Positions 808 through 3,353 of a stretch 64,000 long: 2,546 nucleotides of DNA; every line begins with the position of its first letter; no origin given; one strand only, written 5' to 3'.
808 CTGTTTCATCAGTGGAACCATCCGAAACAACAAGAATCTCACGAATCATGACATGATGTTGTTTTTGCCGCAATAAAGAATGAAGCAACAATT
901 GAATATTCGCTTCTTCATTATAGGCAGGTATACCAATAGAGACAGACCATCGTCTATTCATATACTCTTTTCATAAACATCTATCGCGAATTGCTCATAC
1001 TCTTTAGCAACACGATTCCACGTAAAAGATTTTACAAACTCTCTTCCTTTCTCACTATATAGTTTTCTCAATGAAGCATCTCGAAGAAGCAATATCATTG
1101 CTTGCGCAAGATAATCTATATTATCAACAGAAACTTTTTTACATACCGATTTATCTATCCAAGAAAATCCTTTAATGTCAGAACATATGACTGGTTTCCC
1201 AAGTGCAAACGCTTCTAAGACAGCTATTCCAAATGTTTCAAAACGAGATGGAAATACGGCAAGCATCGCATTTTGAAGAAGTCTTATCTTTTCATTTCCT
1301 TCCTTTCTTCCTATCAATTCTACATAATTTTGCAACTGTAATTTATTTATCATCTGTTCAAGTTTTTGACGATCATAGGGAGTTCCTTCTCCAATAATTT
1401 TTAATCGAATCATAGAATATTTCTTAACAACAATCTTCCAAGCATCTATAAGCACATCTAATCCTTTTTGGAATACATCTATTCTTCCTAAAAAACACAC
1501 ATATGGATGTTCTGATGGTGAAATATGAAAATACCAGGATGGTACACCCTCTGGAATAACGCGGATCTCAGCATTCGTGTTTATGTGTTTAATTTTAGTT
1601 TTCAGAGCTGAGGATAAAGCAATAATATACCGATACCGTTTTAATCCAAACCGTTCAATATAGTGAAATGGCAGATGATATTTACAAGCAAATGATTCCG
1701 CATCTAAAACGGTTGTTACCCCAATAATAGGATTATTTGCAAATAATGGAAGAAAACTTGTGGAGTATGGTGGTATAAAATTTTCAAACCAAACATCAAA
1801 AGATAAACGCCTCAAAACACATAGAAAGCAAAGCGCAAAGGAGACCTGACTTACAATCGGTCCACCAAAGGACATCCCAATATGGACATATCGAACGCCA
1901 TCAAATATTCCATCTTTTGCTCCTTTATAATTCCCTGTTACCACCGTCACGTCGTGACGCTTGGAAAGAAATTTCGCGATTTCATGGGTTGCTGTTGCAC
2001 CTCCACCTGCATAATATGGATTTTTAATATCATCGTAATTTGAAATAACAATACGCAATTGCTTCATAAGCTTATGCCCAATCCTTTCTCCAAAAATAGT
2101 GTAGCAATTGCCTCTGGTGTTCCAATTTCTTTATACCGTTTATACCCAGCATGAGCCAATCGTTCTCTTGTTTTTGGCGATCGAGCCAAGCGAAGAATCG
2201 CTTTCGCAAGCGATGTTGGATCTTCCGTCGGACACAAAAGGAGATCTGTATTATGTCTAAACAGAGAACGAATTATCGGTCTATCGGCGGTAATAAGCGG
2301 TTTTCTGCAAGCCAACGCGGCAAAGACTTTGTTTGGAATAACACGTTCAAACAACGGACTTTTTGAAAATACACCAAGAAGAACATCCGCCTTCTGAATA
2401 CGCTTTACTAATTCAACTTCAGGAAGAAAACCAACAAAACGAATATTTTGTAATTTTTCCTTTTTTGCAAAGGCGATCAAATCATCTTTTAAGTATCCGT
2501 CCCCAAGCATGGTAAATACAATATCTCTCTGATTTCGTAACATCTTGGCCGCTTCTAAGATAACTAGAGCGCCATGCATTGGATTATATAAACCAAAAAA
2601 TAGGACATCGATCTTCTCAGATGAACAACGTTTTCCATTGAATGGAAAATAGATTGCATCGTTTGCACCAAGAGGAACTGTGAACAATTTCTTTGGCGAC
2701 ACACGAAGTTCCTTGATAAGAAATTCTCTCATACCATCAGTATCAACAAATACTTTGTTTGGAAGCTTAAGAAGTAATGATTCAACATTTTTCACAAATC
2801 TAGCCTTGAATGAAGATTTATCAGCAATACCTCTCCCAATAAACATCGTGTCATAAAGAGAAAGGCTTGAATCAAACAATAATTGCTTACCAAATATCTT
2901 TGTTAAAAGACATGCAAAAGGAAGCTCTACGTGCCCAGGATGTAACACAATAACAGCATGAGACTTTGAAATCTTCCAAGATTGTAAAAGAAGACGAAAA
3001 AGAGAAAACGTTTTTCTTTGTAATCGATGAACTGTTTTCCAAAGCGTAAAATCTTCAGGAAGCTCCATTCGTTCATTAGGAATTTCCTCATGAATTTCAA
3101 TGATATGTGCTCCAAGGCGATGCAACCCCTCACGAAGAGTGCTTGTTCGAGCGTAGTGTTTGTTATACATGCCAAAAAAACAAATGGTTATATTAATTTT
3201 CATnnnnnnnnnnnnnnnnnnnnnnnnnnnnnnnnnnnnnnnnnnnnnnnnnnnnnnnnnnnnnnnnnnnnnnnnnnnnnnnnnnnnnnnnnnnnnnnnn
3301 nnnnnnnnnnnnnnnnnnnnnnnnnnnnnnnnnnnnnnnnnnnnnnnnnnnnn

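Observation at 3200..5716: Wzx-like flippase covalently fused to a GT4 glycosyltransferase at the head of a four-gene translationally coupled GT operon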

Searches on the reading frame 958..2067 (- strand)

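Call 5: search_protein_families(library=pfam, proteins=[window:958-2067:-], max_evalue=0.01)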
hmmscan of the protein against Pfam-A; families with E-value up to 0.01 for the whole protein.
window:958-2067:- (369 aa): 5 families
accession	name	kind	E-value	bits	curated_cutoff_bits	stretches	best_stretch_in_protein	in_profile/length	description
PF00534.26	Glycos_transf_1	-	5.7e-29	101.3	26.4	1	184-343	12-171/172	Glycosyl transferases group 1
PF13692.12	Glyco_trans_1_4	-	2.9e-28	99.4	27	1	188-330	2-142/142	Glycosyl transferases group 1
PF20706.3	GT4-conflict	-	3.6e-11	43.1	26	1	184-301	194-316/385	Family 4 Glycosyltransferase in conflict systems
PF13439.12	Glyco_transf_4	-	1.1e-10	42.2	28.5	1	21-175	2-166/170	Glycosyltransferase Family 4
PF13579.12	Glyco_trans_4_4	-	4.8e-05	24.2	29.7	1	21-173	1-157/158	Glycosyl transferase 4-like domain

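Call 6: search_protein_families(library=ncbifam, proteins=[window:958-2067:-], max_evalue=0.01)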
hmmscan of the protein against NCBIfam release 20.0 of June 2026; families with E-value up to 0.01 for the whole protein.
window:958-2067:- (369 aa): 39 families (the best 25 are shown)
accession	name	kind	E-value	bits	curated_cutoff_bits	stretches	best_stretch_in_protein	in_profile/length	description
NF038295.1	EPS_HpsP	equivalog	9.8e-24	84.1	550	1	183-357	203-380/388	hormogonium polysaccharide biosynthesis glycosyltransferase HpsP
NF041010.1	glycosy_Agl16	equivalog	1.3e-19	70.3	575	1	135-358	124-345/352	glycosylation protein Agl16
NF041876.1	EPS_EpsE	equivalog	1.9e-19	70.2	400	1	185-354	212-386/389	exopolysaccharide biosynthesis GT4 family glycosyltransferase EpsE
TIGR03999.1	thiol_BshA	equivalog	2.5e-19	69.4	273.7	1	134-360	134-369/375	N-acetyl-alpha-D-glucosaminyl L-malate synthase BshA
NF046085.1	XrtY_assoc_Gly1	equivalog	2.5e-18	66.1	400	1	142-360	158-380/387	XrtY-associated glycosyltransferase XYAG1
NF047880.1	glyco_SdgA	exception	3.6e-16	58.8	800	1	142-359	266-485/488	serine-aspartate repeat adhesin O-glycosyltransferase SdgA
TIGR04047.1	MSMEG_0565_glyc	hypoth_equivalog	5.2e-16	58.7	259.85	1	188-356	194-366/373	MSMEG_0565 family glycosyltransferase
TIGR02149.1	glgA_Coryne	subfamily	7.2e-16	58.3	302.4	1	185-357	202-383/391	glycogen synthase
TIGR03088.1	stp2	hypoth_equivalog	1.9e-15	56.8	409.05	1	204-359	214-368/374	TIGR03088 family PEP-CTERM/XrtA system glycosyltransferase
NF050063.1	ProtGlycPglJ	equivalog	6.8e-15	55.1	500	1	185-357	192-359/363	N-acetylgalactosamine-N,N'-diacetylbacillosaminyl-diphospho-undecaprenol 4-alpha-N-acetylgalactosaminyltransferase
TIGR04157.1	glyco_rSAM_CFB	subfamily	3.6e-14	52.6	400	1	186-360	226-405/406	TIGR04157 family glycosyltransferase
TIGR03449.1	mycothiol_MshA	equivalog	7.3e-14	51.5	462.5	1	186-358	219-397/406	D-inositol-3-phosphate glycosyltransferase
NF038255.1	exopoly_VpsD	equivalog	1.2e-12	47.4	300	1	200-360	215-375/381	VpsD family glycosyltransferase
NF038229.1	Glyco4_Geo_Pelo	equivalog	1.3e-11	44.1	400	1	201-360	174-332/338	GPMC system family 4 glycosyltransferase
TIGR02095.1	glgA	subfamily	4.3e-10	38.8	328.45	1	185-301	292-403/477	glycogen/starch synthase, ADP-glucose type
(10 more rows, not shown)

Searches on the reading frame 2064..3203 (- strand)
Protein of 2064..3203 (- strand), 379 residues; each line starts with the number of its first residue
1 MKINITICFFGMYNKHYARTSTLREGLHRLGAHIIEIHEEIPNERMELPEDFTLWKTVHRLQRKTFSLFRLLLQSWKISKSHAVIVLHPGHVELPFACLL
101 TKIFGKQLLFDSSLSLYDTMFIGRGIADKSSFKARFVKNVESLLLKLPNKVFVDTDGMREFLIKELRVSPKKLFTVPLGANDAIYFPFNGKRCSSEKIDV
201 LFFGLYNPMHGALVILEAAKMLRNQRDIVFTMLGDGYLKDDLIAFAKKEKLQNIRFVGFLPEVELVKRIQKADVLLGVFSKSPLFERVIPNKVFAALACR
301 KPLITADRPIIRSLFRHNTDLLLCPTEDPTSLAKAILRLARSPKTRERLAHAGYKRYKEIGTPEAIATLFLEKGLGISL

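Call 5: search_protein_families(library=pfam, proteins=[window:2064-3203:-], max_evalue=0.01)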
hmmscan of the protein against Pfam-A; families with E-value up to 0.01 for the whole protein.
window:2064-3203:- (379 aa): 5 families
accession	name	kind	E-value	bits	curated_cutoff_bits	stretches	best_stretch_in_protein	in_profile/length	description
PF00534.26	Glycos_transf_1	-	1.1e-19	71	26.4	1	195-356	13-172/172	Glycosyl transferases group 1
PF13692.12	Glyco_trans_1_4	-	1.3e-17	64.9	27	1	199-340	3-140/142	Glycosyl transferases group 1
PF13524.12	Glyco_trans_1_2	-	4.5e-13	49.8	25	1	222-368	9-140/144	Glycosyl transferase-like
PF13579.12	Glyco_trans_4_4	-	0.0046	17.7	29.7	0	58-179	54-158/158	Glycosyl transferase 4-like domain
PF13439.12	Glyco_transf_4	-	0.0085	16.6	28.5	0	129-181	115-167/170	Glycosyltransferase Family 4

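Call 6: search_protein_families(library=ncbifam, proteins=[window:2064-3203:-], max_evalue=0.01)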
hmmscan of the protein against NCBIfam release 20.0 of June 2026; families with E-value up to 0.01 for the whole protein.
window:2064-3203:- (379 aa): 17 families
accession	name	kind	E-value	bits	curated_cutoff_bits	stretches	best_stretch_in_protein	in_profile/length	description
NF007640.0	PRK10307.1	subfamily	3.1e-16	59.3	276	1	66-361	94-391/411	WcaI family glycosyltransferase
NF041876.1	EPS_EpsE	equivalog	8.4e-12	45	400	1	161-356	175-375/389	exopolysaccharide biosynthesis GT4 family glycosyltransferase EpsE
TIGR04063.1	stp3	hypoth_equivalog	1.2e-11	44.2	442.05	1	122-354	132-372/397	TIGR04063 family PEP-CTERM/XrtA system glycosyltransferase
NF038229.1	Glyco4_Geo_Pelo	equivalog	4e-07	29.4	400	1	150-359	112-318/338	GPMC system family 4 glycosyltransferase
NF038298.1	EPS_HpsO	equivalog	4.6e-07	28.9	575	1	197-371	201-381/388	hormogonium polysaccharide biosynthesis glycosyltransferase HpsO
TIGR03088.1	stp2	hypoth_equivalog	9.3e-07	28.2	409.05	1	157-356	146-352/374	TIGR03088 family PEP-CTERM/XrtA system glycosyltransferase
NF050063.1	ProtGlycPglJ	equivalog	1.9e-06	27.3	500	1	224-361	219-351/363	N-acetylgalactosamine-N,N'-diacetylbacillosaminyl-diphospho-undecaprenol 4-alpha-N-acetylgalactosaminyltransferase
NF050056.1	ProtGlycPglH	equivalog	3.5e-06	26.3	600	1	194-360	176-337/354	GalNAc-alpha-(1->4)-GalNAc-alpha-(1->3)-diNAcBac-PP-undecaprenol alpha-1,4-N-acetyl-D-galactosaminyltransferase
NF047684.1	TeichurnBiosyTuaC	equivalog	5.7e-06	25.5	550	1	199-355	221-367/391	teichuronic acid biosynthesis protein TuaC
NF047676.1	TeichurnBiosyTuaH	equivalog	6.1e-06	25.4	550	1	105-342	118-354/384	teichuronic acid biosynthesis protein TuaH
TIGR03449.1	mycothiol_MshA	equivalog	0.00024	20.1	462.5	1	140-359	157-386/406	D-inositol-3-phosphate glycosyltransferase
TIGR03999.1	thiol_BshA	equivalog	0.00043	19.3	273.7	1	215-358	217-354/375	N-acetyl-alpha-D-glucosaminyl L-malate synthase BshA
TIGR04007.1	wcaI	equivalog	0.00072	18.3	800.45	1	200-307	234-340/407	colanic acid biosynthesis glycosyltransferase WcaI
NF041879.1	EPS_EpsH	equivalog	0.0012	17.6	800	1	197-275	237-316/431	exopolysaccharide biosynthesis glycosyltransferase EpsH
NF053513.1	Gtran_IagA_BgsA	equivalog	0.0017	17.4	460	1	196-353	160-313/333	LTA glycolipid anchor biosynthesis glycosyltransferase, IagA/BgsA family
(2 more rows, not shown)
